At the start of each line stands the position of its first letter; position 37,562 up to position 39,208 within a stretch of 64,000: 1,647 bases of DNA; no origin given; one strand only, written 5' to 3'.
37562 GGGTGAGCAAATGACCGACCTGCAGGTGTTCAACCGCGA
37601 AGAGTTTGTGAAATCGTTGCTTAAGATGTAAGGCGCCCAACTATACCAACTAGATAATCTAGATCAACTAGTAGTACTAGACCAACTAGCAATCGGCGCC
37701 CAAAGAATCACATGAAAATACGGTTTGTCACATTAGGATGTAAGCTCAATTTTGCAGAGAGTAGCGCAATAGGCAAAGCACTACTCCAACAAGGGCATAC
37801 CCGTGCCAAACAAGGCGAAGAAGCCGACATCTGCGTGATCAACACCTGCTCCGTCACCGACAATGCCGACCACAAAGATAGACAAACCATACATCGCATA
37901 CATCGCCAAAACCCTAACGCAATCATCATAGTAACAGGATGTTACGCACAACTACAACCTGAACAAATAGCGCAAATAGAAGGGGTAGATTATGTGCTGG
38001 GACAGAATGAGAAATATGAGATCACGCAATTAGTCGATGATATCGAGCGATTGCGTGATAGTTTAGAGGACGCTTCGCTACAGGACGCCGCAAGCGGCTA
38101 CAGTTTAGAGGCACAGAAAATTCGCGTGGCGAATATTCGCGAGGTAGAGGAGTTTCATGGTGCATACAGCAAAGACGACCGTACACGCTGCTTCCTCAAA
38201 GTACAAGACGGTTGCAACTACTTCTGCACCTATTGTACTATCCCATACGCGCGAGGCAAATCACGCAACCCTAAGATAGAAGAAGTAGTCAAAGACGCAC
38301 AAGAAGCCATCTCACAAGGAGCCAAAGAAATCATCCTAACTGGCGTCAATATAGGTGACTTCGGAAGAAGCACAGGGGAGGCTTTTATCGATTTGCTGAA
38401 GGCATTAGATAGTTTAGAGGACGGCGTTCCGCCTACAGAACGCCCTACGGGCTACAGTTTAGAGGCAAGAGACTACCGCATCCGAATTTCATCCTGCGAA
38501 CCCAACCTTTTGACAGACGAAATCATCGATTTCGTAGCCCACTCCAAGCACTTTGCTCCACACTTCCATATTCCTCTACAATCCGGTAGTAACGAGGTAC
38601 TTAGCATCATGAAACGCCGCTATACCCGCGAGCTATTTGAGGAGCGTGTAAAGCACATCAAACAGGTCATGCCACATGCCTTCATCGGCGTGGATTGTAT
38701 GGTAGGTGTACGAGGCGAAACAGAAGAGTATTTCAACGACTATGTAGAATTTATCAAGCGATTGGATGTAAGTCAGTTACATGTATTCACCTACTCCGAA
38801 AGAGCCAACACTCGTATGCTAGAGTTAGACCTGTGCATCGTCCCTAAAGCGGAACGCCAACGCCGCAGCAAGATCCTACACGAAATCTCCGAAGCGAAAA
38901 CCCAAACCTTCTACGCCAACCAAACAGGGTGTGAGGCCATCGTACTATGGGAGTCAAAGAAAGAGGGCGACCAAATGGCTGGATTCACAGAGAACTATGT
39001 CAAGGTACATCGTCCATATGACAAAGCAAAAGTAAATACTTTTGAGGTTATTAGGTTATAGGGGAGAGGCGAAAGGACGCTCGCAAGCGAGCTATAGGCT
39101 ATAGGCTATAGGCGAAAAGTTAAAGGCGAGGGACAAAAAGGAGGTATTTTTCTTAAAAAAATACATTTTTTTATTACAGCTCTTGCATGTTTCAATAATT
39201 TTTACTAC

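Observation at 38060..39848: A 52-55 bp element flanked by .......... direct repeats and carrying small hairpins sits in frame in mtaB (twice) and rho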

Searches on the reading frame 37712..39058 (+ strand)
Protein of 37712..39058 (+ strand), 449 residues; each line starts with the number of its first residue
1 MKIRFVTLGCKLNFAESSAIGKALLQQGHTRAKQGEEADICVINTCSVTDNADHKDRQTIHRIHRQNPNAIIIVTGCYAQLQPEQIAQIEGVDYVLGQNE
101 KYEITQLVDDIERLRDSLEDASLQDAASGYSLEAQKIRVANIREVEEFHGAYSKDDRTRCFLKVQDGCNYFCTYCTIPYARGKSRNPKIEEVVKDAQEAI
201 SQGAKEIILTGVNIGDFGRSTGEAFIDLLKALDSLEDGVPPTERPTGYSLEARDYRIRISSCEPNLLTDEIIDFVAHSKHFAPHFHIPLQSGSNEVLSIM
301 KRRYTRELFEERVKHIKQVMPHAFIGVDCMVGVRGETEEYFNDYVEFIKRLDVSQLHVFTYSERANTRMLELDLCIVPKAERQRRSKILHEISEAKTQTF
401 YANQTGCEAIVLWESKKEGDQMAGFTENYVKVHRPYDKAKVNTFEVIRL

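Call 9: find_encoding_contigs(protein=window:37712-39058:+, flank=2000, max_places=6)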
Protein window:37712-39058:+ (449 aa): no gene with exactly this product is on record in the collection.

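Call 11: find_homologous_proteins(query=window:37712-39058:+, max_evalue=1e-30)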
Query window:37712-39058:+ (449 aa): 8000 proteins with E <= 1e-30 among 8000 candidates; the best 120 are listed.
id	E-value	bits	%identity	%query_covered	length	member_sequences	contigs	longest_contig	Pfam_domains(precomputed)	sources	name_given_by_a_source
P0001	0.0e+0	1046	71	87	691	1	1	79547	PF04055.28,PF00919.27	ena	-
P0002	0.0e+0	1022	100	100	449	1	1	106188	PF04055.28,PF00919.27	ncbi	-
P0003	0.0e+0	1008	99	100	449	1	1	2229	PF04055.28,PF00919.27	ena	-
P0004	1.2e-297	1005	98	100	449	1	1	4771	PF04055.28,PF00919.27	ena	-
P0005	1.2e-297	1005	98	100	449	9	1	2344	PF04055.28,PF00919.27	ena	-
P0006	2.3e-297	1004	98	100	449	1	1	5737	PF04055.28,PF00919.27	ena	-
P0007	2.2e-294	994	98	100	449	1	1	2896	PF04055.28,PF00919.27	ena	-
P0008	1.2e-292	988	97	100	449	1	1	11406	PF04055.28,PF00919.27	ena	-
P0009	4.6e-292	986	96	100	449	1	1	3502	PF04055.28,PF00919.27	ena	-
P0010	1.1e-291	985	96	100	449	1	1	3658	PF04055.28,PF00919.27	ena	-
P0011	1.1e-291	985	96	100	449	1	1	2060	PF04055.28,PF00919.27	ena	-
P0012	1.2e-291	985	96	100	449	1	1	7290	PF04055.28,PF00919.27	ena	-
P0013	1.2e-291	985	96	100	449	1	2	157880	PF04055.28,PF00919.27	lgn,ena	-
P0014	1.3e-291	985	97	100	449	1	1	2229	PF04055.28,PF00919.27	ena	-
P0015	2.5e-291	984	97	100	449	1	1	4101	PF04055.28,PF00919.27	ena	-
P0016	3.0e-291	984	96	100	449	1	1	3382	PF04055.28,PF00919.27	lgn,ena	-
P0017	8.5e-291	982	96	100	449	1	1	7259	PF04055.28,PF00919.27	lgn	-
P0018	9.4e-291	982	96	100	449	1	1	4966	PF04055.28,PF00919.27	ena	-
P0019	1.5e-290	981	96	100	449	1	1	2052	PF04055.28,PF00919.27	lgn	-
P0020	2.3e-290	981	96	100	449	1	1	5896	PF04055.28,PF00919.27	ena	-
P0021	4.7e-290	980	96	100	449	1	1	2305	PF04055.28,PF00919.27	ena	-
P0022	5.4e-290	979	96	100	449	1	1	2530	PF04055.28,PF00919.27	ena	-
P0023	5.5e-290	979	96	100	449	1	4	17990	PF04055.28,PF00919.27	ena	-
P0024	1.2e-289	978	96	100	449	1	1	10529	PF04055.28,PF00919.27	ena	-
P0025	1.3e-289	978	96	100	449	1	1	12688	PF04055.28,PF00919.27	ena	-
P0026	1.4e-289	978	96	100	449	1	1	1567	PF04055.28,PF00919.27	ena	-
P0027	1.6e-289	978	96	100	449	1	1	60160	PF04055.28,PF00919.27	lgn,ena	-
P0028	6.7e-289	976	95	100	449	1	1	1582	PF04055.28,PF00919.27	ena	-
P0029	6.9e-289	976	95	100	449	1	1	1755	PF04055.28,PF00919.27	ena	-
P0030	2.7e-288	974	95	100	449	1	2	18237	PF04055.28,PF00919.27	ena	-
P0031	2.8e-288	974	95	100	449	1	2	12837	PF04055.28,PF00919.27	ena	-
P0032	1.0e-287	972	95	100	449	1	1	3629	PF04055.28,PF00919.27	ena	-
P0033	5.2e-287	970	94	100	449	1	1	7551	PF04055.28,PF00919.27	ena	-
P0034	1.8e-286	968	94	100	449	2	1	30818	PF04055.28,PF00919.27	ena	-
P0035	1.3e-285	965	94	100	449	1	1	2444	PF04055.28,PF00919.27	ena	-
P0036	1.2e-284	962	95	100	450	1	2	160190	PF04055.28,PF00919.27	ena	-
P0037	2.4e-284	961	94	100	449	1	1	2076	PF04055.28,PF00919.27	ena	-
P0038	3.7e-284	960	94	100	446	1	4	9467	PF04055.28,PF00919.27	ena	-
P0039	7.9e-284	959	93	100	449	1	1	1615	PF04055.28,PF00919.27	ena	-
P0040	2.3e-283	958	93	100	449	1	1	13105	PF04055.28,PF00919.27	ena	-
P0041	3.3e-283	957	94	100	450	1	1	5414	PF04055.28,PF00919.27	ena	-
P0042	1.1e-282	955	93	100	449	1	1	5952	PF04055.28,PF00919.27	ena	-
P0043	1.5e-282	955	92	100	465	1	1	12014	PF04055.28,PF00919.27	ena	-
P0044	2.1e-282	954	93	100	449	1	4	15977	PF04055.28,PF00919.27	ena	-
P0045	4.8e-282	953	92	100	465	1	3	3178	PF04055.28,PF00919.27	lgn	-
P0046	5.7e-282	953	93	100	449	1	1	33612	PF04055.28,PF00919.27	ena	-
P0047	8.6e-282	952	92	100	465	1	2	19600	PF04055.28,PF00919.27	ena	-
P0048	2.6e-281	951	92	100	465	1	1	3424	PF04055.28,PF00919.27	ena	-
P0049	5.7e-281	950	92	100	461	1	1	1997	PF04055.28,PF00919.27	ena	-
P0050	5.9e-281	950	92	100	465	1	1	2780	PF04055.28,PF00919.27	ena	-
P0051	7.0e-281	949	92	100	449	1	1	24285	PF04055.28,PF00919.27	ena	-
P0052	7.9e-281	949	93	100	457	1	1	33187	PF04055.28,PF00919.27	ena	-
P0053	8.0e-281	949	92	100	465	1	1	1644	PF04055.28,PF00919.27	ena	-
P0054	4.0e-280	947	93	100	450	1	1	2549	PF04055.28,PF00919.27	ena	-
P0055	9.1e-280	946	92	100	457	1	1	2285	PF04055.28,PF00919.27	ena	-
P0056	1.9e-279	945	92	100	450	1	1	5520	PF04055.28,PF00919.27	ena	-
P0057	2.1e-279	945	95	100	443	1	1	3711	PF04055.28,PF00919.27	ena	-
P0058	4.4e-279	943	95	100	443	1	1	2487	PF04055.28,PF00919.27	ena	-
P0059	5.5e-279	943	94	100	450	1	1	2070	PF04055.28,PF00919.27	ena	-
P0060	1.6e-278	942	94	100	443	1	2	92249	PF04055.28,PF00919.27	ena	-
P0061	2.4e-278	941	94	100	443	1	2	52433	PF04055.28,PF00919.27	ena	-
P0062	6.4e-278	940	91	100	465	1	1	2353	PF04055.28,PF00919.27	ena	-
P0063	7.6e-278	939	94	100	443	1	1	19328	PF04055.28,PF00919.27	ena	-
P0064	1.8e-277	938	93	100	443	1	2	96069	PF04055.28,PF00919.27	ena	-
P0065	1.8e-277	938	93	100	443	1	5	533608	PF04055.28,PF00919.27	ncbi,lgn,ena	-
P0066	1.9e-277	938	92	100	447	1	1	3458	PF04055.28,PF00919.27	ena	-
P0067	2.8e-277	938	94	100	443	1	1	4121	PF04055.28,PF00919.27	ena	-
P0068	4.2e-277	937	92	100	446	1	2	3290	PF04055.28,PF00919.27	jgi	jgi:threonylcarbamoyladenosine tRNA methylthiotransferase MtaB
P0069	4.3e-277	937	94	100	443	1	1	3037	PF04055.28,PF00919.27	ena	-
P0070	6.1e-277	936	94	100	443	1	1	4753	PF04055.28,PF00919.27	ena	-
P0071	6.5e-277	936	93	100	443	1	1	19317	PF04055.28,PF00919.27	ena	-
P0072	7.0e-277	936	93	100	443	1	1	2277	PF04055.28,PF00919.27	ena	-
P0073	7.9e-277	936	92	100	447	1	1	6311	PF04055.28,PF00919.27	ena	-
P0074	1.4e-276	935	93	100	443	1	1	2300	PF04055.28,PF00919.27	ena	-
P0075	2.8e-276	934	93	100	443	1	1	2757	PF04055.28,PF00919.27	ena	-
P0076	2.9e-276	934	91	100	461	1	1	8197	PF04055.28,PF00919.27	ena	-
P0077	3.1e-276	934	93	100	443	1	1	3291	PF04055.28,PF00919.27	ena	-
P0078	3.2e-276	934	93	100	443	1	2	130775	PF04055.28,PF00919.27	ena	-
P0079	3.2e-276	934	93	100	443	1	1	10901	PF04055.28,PF00919.27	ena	-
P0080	3.5e-276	934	92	100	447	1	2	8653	PF04055.28,PF00919.27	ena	-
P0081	3.6e-276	934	93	100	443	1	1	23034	PF04055.28,PF00919.27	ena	-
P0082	4.0e-276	934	92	100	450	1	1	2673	PF04055.28,PF00919.27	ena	-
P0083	4.1e-276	934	92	100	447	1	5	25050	PF04055.28,PF00919.27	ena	-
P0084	6.4e-276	933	93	100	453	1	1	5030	PF04055.28,PF00919.27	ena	-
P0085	6.7e-276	933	93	100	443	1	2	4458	PF04055.28,PF00919.27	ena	-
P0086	9.2e-276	933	91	100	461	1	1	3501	PF04055.28,PF00919.27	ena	-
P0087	9.6e-276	932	93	100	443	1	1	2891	PF04055.28,PF00919.27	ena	-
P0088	1.1e-275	932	92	100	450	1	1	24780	PF04055.28,PF00919.27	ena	-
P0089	1.2e-275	932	92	100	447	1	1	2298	PF04055.28,PF00919.27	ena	-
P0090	1.2e-275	932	93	100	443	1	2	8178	PF04055.28,PF00919.27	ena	-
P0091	1.3e-275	932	91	100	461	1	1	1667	PF04055.28,PF00919.27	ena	-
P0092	1.6e-275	932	90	100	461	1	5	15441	PF04055.28,PF00919.27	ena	-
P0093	1.6e-275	932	92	100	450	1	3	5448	PF04055.28,PF00919.27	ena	-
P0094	1.7e-275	932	92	100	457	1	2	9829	PF04055.28,PF00919.27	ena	-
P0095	2.1e-275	931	93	100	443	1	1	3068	PF04055.28,PF00919.27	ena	-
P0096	2.4e-275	931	92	100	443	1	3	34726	PF04055.28,PF00919.27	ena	-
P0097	3.7e-275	931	90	100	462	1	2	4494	PF04055.28,PF00919.27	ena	-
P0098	3.8e-275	931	92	100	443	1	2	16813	PF04055.28,PF00919.27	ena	-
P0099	3.9e-275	930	92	100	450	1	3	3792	PF04055.28,PF00919.27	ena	-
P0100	4.9e-275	930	92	100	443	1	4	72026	PF04055.28,PF00919.27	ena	-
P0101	7.4e-275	930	92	100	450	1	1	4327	PF04055.28,PF00919.27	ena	-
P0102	8.5e-275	929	92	100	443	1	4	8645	PF04055.28,PF00919.27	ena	-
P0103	8.8e-275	929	92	100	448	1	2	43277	PF04055.28,PF00919.27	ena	-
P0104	8.9e-275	929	92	100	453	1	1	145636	PF04055.28,PF00919.27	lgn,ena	-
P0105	9.1e-275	929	92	100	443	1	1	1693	PF04055.28,PF00919.27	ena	-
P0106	9.1e-275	929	92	100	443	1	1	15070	PF04055.28,PF00919.27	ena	-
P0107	9.6e-275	929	92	100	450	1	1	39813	PF04055.28,PF00919.27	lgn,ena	-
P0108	1.0e-274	929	92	100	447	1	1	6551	PF04055.28,PF00919.27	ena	-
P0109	1.1e-274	929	93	100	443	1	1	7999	PF04055.28,PF00919.27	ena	-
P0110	1.4e-274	929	92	100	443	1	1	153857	PF04055.28,PF00919.27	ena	-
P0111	1.4e-274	929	92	100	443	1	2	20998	PF04055.28,PF00919.27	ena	-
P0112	1.8e-274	928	92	100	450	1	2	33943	PF04055.28,PF00919.27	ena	-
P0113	1.8e-274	928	92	100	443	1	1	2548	PF04055.28,PF00919.27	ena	-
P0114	2.1e-274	928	92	100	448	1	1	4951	PF04055.28,PF00919.27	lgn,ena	-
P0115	2.3e-274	928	92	100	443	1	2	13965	PF04055.28,PF00919.27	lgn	-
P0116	2.4e-274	928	92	100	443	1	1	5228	PF04055.28,PF00919.27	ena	-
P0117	2.4e-274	928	92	100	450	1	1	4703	PF04055.28,PF00919.27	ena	-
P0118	2.8e-274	928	93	100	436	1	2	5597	PF04055.28,PF00919.27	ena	-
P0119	2.8e-274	928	92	100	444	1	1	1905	PF04055.28,PF00919.27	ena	-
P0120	2.8e-274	928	93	100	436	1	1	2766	PF04055.28,PF00919.27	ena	-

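Call 15: find_encoding_contigs(protein=P0065, flank=3000, max_places=4)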
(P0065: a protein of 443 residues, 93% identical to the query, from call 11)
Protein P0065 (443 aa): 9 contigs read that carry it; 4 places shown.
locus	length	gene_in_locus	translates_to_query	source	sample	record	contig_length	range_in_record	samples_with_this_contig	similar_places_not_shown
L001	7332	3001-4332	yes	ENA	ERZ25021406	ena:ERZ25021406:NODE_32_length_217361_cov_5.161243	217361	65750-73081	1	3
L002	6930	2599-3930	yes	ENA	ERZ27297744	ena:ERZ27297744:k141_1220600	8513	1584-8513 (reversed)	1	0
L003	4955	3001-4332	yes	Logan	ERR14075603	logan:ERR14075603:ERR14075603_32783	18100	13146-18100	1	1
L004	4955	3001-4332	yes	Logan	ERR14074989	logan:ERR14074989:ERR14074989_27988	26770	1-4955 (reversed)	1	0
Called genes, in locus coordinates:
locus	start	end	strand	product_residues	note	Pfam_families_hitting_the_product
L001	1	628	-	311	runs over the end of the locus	-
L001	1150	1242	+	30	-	-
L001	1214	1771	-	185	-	-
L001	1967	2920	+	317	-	PF02881:SRP54_N, PF13604:AAA_30 (weak), PF00448:SRP54, PF13401:AAA_22 (weak)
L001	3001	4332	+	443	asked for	PF00919:UPF0004, PF04055:Radical_SAM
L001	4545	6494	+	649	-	PF07497:Rho_RNA_bind, PF00006:ATP-synt_ab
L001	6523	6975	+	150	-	PF01220:DHquinase_II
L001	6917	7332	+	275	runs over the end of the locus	PF13568:OMP_b-brl_2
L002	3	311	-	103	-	?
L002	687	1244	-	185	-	-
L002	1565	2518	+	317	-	PF13401:AAA_22 (faint), PF02881:SRP54_N, PF13604:AAA_30 (weak), PF00448:SRP54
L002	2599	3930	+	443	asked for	PF00919:UPF0004, PF04055:Radical_SAM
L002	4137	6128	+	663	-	-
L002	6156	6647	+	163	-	PF01220:DHquinase_II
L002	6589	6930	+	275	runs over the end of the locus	PF13568:OMP_b-brl_2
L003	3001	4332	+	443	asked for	PF00919:UPF0004, PF04055:Radical_SAM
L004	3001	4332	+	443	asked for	PF00919:UPF0004, PF04055:Radical_SAM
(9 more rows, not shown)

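Call 16: find_encoding_contigs(protein=P0002, flank=3000, max_places=3)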
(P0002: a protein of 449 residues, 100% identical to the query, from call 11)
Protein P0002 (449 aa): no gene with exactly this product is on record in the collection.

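Call 17: find_encoding_contigs(protein=P0118, flank=3000, max_places=1)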
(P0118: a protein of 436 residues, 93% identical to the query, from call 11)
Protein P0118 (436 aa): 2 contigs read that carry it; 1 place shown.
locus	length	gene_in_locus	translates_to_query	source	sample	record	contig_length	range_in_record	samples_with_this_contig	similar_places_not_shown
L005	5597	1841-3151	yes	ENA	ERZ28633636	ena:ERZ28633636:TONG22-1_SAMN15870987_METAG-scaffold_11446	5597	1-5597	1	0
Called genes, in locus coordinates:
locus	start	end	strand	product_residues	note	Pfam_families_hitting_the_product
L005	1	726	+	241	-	?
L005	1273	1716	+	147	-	PF13366:PDDEXK_3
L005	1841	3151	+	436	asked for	PF00919:UPF0004, PF04055:Radical_SAM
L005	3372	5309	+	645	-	PF07497:Rho_RNA_bind, PF00006:ATP-synt_ab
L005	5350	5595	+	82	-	?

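Call 18: find_encoding_contigs(protein=P0066, flank=3000, max_places=1)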
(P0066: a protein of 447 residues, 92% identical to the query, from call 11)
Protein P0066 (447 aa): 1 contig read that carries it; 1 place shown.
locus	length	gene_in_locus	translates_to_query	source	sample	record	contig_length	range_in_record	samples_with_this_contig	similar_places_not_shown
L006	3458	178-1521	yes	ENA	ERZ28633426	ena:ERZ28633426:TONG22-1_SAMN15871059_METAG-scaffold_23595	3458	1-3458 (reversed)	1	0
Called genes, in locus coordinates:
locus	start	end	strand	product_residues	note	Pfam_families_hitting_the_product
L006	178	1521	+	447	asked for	PF00919:UPF0004, PF04055:Radical_SAM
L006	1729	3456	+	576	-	?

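Call 19: find_encoding_contigs(protein=P0043, flank=3000, max_places=1)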
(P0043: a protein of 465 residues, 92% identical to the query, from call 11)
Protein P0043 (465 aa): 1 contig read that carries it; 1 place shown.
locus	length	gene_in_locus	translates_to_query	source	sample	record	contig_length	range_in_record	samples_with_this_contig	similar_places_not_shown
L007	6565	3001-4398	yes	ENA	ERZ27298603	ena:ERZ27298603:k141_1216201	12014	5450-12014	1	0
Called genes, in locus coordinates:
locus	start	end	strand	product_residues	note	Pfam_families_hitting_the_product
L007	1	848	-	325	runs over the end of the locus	-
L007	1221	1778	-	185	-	-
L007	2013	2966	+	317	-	PF13401:AAA_22 (faint), PF02881:SRP54_N, PF13604:AAA_30 (weak), PF00448:SRP54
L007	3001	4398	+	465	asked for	PF00919:UPF0004, PF04055:Radical_SAM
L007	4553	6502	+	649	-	PF07497:Rho_RNA_bind, PF00006:ATP-synt_ab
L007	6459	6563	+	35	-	?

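Call 20: find_encoding_contigs(protein=P0084, flank=3000, max_places=1)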
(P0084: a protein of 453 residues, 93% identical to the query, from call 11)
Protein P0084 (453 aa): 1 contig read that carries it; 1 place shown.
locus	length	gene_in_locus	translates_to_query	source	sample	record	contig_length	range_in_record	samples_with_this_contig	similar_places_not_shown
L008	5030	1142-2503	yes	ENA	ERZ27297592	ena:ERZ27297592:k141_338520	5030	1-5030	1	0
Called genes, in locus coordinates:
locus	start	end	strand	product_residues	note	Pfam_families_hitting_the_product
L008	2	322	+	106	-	?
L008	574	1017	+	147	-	PF13366:PDDEXK_3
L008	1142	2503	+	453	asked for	PF00919:UPF0004, PF04055:Radical_SAM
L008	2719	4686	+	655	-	PF07497:Rho_RNA_bind, PF00006:ATP-synt_ab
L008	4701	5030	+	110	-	?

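Call 21: find_encoding_contigs(protein=P0052, flank=3000, max_places=1)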
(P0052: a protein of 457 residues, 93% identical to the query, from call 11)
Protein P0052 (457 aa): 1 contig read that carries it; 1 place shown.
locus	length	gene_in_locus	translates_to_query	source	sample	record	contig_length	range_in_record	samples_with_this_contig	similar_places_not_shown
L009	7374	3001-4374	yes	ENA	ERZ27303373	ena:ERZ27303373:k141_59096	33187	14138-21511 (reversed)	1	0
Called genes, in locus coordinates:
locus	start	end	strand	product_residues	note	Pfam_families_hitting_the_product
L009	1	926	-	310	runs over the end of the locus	-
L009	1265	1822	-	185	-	-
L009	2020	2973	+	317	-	PF13401:AAA_22 (faint), PF02881:SRP54_N, PF13604:AAA_30 (weak), PF00448:SRP54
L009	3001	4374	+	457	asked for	PF00919:UPF0004, PF04055:Radical_SAM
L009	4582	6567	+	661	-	PF07497:Rho_RNA_bind, PF00006:ATP-synt_ab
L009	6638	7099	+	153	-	PF01220:DHquinase_II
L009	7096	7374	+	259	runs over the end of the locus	PF13568:OMP_b-brl_2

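Call 54: search_solved_structures(query=window:37712-39058:+, max_evalue=1e-10, show_alignments=2)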
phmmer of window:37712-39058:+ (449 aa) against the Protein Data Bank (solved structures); distinct sequences matched with E-value up to 1e-10: 4.
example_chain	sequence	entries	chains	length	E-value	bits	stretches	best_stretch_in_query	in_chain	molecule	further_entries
7mjz_A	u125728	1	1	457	4.9e-46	160.8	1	3-429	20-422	tRNA-2-methylthio-N(6)-dimethylallyladenosine synthase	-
7mjv_A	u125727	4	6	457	7.7e-46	160.1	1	3-429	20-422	tRNA-2-methylthio-N(6)-dimethylallyladenosine synthase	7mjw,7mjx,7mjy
4jc0_A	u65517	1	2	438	2.6e-35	125.4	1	153-401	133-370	Ribosomal protein S12 methylthiotransferase RimO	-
2qgq_A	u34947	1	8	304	2.8e-29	105.6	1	156-401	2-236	Protein TM_1862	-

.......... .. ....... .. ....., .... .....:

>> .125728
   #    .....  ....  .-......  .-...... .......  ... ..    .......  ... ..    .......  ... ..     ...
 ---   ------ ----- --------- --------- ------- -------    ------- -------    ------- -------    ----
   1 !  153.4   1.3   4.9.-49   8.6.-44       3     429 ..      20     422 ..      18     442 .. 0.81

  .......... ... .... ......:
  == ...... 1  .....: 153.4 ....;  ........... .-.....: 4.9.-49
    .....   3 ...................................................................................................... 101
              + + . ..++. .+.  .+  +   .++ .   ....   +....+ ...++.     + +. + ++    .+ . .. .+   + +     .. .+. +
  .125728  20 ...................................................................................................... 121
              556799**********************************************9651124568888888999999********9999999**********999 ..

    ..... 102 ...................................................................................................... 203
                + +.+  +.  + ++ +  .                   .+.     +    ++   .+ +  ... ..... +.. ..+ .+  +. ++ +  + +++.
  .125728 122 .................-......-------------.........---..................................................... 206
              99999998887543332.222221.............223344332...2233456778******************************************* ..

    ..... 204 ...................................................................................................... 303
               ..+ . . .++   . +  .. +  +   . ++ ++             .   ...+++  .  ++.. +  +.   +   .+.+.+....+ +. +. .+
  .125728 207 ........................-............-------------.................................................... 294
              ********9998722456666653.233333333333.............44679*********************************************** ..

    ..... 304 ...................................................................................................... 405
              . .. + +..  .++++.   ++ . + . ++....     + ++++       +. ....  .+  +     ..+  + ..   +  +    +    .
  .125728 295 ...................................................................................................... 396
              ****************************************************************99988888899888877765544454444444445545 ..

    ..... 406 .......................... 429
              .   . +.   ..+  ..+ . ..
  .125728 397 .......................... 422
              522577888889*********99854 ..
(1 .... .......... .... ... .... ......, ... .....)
